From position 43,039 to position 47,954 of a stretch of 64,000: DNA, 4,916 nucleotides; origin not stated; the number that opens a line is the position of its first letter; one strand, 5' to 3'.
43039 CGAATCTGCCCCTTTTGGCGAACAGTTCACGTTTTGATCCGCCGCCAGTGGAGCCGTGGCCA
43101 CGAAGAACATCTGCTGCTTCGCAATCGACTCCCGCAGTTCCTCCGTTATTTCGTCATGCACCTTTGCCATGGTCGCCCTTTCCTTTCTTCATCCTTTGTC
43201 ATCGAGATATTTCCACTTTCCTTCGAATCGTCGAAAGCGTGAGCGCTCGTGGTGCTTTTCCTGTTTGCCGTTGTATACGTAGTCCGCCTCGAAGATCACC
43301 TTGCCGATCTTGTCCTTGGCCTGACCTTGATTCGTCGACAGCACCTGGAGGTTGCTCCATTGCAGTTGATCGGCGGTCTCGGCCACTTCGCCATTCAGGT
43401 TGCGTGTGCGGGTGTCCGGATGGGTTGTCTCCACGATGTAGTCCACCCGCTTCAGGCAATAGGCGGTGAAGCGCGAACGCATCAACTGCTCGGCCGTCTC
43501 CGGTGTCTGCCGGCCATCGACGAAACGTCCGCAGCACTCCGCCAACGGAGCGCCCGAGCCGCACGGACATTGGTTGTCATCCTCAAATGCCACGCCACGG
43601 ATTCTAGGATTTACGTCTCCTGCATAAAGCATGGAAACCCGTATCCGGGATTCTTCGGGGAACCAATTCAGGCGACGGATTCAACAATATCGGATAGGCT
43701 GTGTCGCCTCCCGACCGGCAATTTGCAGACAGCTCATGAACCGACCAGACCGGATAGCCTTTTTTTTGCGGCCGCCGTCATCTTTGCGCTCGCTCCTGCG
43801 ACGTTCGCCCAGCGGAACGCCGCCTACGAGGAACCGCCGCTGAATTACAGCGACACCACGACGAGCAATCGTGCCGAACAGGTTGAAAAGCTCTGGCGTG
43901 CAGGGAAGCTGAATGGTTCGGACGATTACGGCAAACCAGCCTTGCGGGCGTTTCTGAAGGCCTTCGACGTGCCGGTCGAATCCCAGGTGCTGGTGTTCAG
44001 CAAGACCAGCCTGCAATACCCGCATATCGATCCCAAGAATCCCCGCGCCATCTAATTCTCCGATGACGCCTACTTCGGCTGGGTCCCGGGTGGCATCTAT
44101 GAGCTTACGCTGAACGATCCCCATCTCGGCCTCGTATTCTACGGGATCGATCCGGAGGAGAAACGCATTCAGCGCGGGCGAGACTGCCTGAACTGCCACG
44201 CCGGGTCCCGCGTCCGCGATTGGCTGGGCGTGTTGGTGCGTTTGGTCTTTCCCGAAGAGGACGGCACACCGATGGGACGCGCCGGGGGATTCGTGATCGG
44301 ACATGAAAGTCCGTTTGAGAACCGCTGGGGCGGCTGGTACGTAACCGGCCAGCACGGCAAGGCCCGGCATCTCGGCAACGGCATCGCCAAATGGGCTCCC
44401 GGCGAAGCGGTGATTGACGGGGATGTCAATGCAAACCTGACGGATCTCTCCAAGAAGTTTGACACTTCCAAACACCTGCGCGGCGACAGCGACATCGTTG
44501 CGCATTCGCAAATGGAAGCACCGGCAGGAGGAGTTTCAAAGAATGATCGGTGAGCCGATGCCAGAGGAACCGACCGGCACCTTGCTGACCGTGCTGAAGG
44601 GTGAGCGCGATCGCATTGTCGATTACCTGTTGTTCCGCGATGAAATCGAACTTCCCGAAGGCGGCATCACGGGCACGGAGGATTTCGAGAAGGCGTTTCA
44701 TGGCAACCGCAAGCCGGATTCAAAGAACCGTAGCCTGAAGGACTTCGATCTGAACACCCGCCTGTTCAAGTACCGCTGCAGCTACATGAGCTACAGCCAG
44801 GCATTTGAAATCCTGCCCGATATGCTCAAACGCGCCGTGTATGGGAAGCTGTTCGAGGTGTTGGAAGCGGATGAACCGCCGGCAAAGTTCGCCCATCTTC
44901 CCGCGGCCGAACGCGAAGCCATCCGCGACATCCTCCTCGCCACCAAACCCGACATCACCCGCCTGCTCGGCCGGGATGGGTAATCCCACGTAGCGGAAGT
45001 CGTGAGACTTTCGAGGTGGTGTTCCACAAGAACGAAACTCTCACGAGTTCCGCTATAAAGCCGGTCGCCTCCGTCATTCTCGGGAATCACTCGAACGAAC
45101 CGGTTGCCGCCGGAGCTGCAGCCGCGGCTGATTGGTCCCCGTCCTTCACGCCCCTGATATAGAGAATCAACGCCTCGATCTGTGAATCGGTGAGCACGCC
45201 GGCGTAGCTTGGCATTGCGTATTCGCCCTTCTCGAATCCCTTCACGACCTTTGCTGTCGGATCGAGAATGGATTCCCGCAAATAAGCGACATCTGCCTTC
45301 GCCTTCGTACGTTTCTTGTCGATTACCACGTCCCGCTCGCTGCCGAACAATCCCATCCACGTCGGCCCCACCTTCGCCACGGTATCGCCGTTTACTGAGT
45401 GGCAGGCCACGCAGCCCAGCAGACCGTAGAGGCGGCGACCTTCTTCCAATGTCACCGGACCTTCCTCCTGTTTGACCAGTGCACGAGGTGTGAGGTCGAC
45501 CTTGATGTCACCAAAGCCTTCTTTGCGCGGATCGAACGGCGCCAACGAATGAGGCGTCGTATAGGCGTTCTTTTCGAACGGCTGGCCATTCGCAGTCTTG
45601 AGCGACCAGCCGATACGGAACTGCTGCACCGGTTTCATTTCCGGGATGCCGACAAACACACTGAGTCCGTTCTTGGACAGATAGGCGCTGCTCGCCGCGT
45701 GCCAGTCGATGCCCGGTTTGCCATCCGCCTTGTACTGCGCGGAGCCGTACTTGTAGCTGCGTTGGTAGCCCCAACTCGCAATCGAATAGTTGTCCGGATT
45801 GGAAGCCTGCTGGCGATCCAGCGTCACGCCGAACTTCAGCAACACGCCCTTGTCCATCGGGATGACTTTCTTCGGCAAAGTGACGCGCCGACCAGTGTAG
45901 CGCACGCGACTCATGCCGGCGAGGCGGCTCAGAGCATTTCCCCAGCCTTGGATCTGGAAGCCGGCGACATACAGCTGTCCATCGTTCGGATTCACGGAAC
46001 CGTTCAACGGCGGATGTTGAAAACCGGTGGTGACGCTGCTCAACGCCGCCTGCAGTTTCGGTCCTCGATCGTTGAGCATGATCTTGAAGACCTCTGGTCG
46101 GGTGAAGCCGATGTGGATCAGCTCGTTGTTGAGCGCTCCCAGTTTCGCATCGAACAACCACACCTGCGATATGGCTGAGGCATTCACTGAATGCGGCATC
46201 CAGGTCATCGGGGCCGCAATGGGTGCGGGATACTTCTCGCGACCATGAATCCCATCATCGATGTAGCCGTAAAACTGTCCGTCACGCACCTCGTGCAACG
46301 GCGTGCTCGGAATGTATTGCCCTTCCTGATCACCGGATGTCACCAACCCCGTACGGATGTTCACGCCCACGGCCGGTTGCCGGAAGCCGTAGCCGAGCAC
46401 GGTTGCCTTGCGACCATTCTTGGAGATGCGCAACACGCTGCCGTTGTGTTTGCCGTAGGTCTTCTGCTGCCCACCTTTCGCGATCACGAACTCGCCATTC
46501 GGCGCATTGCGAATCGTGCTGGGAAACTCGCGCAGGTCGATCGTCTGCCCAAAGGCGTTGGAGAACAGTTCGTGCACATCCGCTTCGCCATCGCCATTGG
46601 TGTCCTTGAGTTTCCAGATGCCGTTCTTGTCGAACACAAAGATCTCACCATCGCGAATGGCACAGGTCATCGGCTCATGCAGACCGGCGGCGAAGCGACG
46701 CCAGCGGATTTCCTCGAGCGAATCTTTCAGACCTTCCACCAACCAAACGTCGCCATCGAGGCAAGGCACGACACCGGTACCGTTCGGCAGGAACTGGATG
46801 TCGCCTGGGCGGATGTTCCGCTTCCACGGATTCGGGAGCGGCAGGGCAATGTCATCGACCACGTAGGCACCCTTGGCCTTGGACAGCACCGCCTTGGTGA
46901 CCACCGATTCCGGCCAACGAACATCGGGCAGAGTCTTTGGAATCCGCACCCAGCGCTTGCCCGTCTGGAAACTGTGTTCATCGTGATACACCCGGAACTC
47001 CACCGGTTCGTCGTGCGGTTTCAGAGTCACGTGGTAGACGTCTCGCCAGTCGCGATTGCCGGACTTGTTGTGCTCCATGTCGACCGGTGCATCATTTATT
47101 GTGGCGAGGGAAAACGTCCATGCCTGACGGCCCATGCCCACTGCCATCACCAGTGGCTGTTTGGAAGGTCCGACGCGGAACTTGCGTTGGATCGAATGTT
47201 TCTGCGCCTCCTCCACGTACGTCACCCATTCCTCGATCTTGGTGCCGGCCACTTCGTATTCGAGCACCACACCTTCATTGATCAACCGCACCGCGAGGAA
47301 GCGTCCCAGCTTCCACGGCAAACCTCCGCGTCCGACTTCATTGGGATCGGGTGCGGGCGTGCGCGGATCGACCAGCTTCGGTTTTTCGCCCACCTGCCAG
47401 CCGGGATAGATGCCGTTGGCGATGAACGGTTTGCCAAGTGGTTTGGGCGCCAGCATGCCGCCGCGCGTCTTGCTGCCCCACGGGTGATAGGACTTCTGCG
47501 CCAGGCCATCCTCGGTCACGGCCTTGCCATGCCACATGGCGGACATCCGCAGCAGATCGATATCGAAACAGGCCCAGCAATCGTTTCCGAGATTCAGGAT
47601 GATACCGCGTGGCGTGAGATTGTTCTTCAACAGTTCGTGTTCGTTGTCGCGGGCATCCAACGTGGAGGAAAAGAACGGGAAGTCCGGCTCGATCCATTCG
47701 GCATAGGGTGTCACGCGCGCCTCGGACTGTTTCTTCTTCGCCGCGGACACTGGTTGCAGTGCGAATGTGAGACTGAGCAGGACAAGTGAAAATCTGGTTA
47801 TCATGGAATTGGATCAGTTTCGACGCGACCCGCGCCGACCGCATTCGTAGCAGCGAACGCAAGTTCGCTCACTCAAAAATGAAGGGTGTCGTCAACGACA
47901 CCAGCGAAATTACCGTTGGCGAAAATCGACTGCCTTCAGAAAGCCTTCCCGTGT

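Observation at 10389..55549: Unusually high density of disrupted genes (about 8 one-nucleotide frameshifts and 5 in-frame TAA/TAG) while all core genes are intact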

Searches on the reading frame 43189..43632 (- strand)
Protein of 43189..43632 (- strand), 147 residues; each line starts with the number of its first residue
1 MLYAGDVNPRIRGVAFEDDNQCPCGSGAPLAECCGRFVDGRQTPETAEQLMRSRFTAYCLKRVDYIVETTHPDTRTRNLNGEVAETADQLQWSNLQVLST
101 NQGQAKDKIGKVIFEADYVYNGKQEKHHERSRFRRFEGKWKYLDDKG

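Call 9: find_encoding_contigs(protein=window:43189-43632:-, flank=10000, max_places=10)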
Protein window:43189-43632:- (147 aa): 9 contigs read that carry it; 9 places shown.
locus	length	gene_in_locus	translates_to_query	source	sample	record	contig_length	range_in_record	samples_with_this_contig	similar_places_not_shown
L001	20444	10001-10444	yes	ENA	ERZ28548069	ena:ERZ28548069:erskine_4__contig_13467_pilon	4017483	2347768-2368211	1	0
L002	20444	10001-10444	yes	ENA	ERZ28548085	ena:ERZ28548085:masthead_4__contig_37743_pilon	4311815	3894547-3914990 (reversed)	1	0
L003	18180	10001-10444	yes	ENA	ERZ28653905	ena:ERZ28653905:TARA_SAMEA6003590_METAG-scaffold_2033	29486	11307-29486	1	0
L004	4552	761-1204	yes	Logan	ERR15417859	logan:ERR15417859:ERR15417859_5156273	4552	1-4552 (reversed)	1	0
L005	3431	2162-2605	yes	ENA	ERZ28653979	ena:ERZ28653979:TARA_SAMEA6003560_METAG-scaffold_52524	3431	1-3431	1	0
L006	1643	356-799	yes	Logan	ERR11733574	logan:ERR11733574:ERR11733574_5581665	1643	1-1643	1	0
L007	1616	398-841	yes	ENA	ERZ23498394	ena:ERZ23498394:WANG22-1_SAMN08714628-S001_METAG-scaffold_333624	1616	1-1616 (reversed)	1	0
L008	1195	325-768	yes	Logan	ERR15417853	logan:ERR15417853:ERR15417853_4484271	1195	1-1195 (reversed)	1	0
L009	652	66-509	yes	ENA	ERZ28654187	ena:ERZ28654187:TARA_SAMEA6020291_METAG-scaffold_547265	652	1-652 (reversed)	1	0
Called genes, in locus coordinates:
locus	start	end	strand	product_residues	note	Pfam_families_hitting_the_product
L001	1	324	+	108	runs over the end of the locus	PF00254:FKBP_C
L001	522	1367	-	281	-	PF00884:Sulfatase, PF16347:SGSH_C (weak), PF14707:Sulfatase_C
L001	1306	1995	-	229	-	PF00884:Sulfatase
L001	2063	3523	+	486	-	PF02696:SelO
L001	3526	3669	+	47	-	-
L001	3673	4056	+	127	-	-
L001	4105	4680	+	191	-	PF03992:ABM (weak), PF27539:Y2318_C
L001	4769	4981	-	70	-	-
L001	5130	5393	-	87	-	-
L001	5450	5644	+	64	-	-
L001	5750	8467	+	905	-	PF20601:DUF6797, PF23500:DUF7133 (weak), PF00034:Cytochrom_C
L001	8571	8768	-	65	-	-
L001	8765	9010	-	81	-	-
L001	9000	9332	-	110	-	-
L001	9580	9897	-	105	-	-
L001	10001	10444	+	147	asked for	PF17775:YchJ_M-like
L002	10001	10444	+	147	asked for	PF17775:YchJ_M-like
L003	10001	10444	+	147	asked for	PF17775:YchJ_M-like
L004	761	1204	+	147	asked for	PF17775:YchJ_M-like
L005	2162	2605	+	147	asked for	PF17775:YchJ_M-like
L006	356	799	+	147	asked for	PF17775:YchJ_M-like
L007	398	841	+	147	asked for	PF17775:YchJ_M-like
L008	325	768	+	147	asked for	PF17775:YchJ_M-like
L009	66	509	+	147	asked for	PF17775:YchJ_M-like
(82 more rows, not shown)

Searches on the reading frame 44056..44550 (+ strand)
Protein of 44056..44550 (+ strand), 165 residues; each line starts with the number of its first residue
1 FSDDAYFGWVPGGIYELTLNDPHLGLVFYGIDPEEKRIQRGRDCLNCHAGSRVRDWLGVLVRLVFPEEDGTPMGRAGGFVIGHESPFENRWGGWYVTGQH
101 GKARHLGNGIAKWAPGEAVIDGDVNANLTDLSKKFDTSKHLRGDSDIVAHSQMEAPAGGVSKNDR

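Call 31: find_homologous_proteins(query=window:44056-44550:+)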
Query window:44056-44550:+ (165 aa): 5 proteins with E <= 0.001 among 38 candidates.
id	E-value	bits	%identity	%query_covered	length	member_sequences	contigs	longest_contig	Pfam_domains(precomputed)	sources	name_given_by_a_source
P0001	3.7e-56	208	100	56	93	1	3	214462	-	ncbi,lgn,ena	-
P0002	6.3e-38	148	79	49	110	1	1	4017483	-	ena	-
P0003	2.5e-29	120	45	83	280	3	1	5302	-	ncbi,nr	ncbi:MAG: hypothetical protein JWO80_6287, partial [Bryobacterales bacterium]|nr:hypothetical protei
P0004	2.0e-23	101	45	75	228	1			-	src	-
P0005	2.8e-12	65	55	39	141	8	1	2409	-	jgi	-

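Call 40: search_protein_representatives(protein=window:44056-44550:+)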
Query: 165 residues. Proteins with E-value up to 0.001 (for the whole library): 1047; up to 1e-10: 633; up to 1e-30: 33. The best 150 are listed.
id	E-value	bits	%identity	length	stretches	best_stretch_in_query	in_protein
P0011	2.4e-45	170.8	50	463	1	1-157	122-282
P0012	1.9e-42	161.3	52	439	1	1-150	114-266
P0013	1.3e-40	155.3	53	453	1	1-154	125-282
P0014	1.6e-38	148.5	50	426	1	1-154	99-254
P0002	2.0e-38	148.2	76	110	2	97-165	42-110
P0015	2.4e-38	148.0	49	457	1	1-154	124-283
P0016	1.3e-37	145.6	45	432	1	1-159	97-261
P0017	2.2e-36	141.6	51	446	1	1-153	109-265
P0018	3.5e-36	140.9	48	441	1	1-154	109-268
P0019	7.7e-36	139.8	48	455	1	1-158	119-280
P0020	2.7e-35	138.0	49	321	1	13-154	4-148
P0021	4.0e-35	137.4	49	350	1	1-149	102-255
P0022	5.8e-35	136.9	45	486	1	1-154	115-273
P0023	6.2e-35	136.8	47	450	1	1-154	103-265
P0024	6.7e-35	136.7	49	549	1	1-150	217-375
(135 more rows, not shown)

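Call 61: search_protein_families(library=pfam, max_evalue=0.01, proteins=[P0011])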
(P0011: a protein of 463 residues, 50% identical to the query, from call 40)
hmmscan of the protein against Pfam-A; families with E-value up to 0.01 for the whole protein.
P0011 (463 aa): 1 family
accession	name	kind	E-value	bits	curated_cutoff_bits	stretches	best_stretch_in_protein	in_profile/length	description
PF01424.28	R3H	-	0.0014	19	26.8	0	404-438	4-38/60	R3H domain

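Call 62: search_protein_families(library=ncbifam, max_evalue=0.01, proteins=[P0011])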
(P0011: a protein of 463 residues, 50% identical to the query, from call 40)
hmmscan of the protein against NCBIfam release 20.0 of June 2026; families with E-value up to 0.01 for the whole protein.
P0011 (463 aa): 0 families

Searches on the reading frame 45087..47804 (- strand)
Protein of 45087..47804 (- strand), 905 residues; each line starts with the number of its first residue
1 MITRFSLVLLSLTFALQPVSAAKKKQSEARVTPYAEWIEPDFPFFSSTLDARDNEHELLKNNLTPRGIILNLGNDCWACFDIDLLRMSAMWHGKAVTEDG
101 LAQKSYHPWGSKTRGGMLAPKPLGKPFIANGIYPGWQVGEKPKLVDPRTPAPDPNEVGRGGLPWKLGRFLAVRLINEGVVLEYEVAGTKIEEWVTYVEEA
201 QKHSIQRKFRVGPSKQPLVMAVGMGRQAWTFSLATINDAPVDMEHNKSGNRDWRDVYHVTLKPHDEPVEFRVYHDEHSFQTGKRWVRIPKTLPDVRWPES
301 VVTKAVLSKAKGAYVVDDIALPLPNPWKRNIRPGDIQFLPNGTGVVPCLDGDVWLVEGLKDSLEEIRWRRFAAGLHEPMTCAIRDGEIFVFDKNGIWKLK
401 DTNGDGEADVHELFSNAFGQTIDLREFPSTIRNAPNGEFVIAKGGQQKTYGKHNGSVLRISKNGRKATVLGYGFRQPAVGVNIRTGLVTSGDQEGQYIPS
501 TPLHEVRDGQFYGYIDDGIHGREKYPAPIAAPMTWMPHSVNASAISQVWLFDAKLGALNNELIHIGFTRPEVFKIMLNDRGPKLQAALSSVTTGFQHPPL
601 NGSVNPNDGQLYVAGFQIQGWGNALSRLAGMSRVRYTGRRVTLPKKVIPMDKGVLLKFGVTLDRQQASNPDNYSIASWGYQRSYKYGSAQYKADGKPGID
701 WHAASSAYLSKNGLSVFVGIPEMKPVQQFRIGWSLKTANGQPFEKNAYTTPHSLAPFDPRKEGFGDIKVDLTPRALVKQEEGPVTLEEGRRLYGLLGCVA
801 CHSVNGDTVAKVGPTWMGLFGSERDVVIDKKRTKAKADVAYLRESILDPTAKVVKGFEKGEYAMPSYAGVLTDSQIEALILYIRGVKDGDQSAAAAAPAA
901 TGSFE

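Call 24: find_related_loci(query=window:45087-47804:-, collection=genome_contigs, flank=10000)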
Query window:45087-47804:- (905 aa) in genome_contigs; peptide patterns used: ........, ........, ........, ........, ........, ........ (x = any residue, [..] = any of these).
108 stretches matched a pattern; 82 encode a relative of the query (tblastn E <= 1e-3); the best 80 are kept; 79 distinct loci.
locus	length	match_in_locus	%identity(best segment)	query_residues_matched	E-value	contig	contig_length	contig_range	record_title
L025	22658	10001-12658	71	7-905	0e+0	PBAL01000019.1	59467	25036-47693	MAG: Verrucomicrobiales bacterium isolate SP5 139463, whole genome shotgun sequence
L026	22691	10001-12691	67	2-905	0e+0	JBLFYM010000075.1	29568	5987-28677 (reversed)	MAG: Limisphaerales bacterium isolate 3300053784_18 Ga0535638_0001191, whole genome shotgun sequence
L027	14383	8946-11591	67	18-905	0e+0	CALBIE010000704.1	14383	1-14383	MAG TPA_asm: uncultured Verrucomicrobiales bacterium isolate ERR2206756_bin.174_CONCOCT_v1.1_MAG genome assembly, contig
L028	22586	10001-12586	67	32-897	0e+0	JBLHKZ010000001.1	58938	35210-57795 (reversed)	MAG: Limisphaerales bacterium isolate 3300054698_143 Ga0535670_0000416, whole genome shotgun sequence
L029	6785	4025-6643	60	5-886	0e+0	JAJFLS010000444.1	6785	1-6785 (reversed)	MAG: Opitutales bacterium isolate OFTM265 OFTM265_443, whole genome shotgun sequence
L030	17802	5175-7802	58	3-887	0e+0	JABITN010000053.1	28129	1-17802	MAG: Opitutales bacterium isolate SI072_bin25 k141_1460668, whole genome shotgun sequence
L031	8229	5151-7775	59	7-887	0e+0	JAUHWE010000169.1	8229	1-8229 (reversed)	MAG: Verrucomicrobiia bacterium isolate 2_bin.11 NODE_6335_length_8229_cov_0.740681, whole genome shotgun sequence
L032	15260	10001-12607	58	5-886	0e+0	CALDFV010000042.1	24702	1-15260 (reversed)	MAG: uncultured Opitutaceae bacterium isolate S1_Bin_Bin_254_1 genome assembly, contig: c_000003076358, whole genome sho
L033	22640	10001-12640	58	6-887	0e+0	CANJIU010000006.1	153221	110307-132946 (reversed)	MAG: Opitutae bacterium isolate RH-23may17-1042 genome assembly, contig: RH-23may17-C591, whole genome shotgun sequence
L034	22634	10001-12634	57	6-889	0e+0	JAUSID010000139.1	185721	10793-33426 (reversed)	MAG: Opitutaceae bacterium isolate E14_metabat.bin.223 E14_k141_88691, whole genome shotgun sequence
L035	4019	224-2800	58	24-886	0e+0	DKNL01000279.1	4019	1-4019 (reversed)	MAG TPA_asm: Opitutales bacterium UBA7389 UBA7389_contig_84516, whole genome shotgun sequence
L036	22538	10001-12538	59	37-887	0e+0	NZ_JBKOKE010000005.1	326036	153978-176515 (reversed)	Horticoccus sp. 23ND18S-11 23ND18S-11_5, whole genome shotgun sequence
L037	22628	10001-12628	58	14-887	0e+0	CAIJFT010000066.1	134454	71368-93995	MAG: uncultured Opitutae bacterium isolate Ki3-D2_bin-2221 genome assembly, contig: bin-2221:066/469, whole genome shotg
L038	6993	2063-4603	59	34-887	0e+0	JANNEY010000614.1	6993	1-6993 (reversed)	MAG: Opitutaceae bacterium isolate OTE_75_metabat_356 OTE_75_k141_4275744, whole genome shotgun sequence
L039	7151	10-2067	70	205-905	0e+0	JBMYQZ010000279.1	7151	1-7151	MAG: Limisphaerales bacterium isolate ME_XS_2303_bin_8 ME_XS_2303_bin_8_339, whole genome shotgun sequence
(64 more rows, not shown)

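Call 62: search_protein_families(library=ncbifam, max_evalue=0.01, proteins=[window:45087-47804:-])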
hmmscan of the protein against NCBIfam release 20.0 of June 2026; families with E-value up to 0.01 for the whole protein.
window:45087-47804:- (905 aa): 5 families
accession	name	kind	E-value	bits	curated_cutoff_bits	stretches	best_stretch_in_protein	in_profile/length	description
TIGR04485.1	thiosulf_SoxX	equivalog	7.3e-05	23.4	61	1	798-883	5-75/78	sulfur oxidation c-type cytochrome SoxX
NF043008.1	Cyt550_Brdyrhiz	equivalog_domain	0.0014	18.8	240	1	798-889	37-128/131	cytochrome c-550 CycA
NF037948.1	signal_int_SinM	equivalog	0.002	17.6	250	0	371-405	133-167/387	signal integration modulator SinM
NF052248.1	SorU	equivalog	0.0037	17.5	100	0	849-883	37-72/72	SorU family sulfite dehydrogenase c-type cytochrome subunit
NF045930.1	Cytc6PetJCyano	equivalog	0.0045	16.9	135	0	826-883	49-102/110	cytochrome c6 PetJ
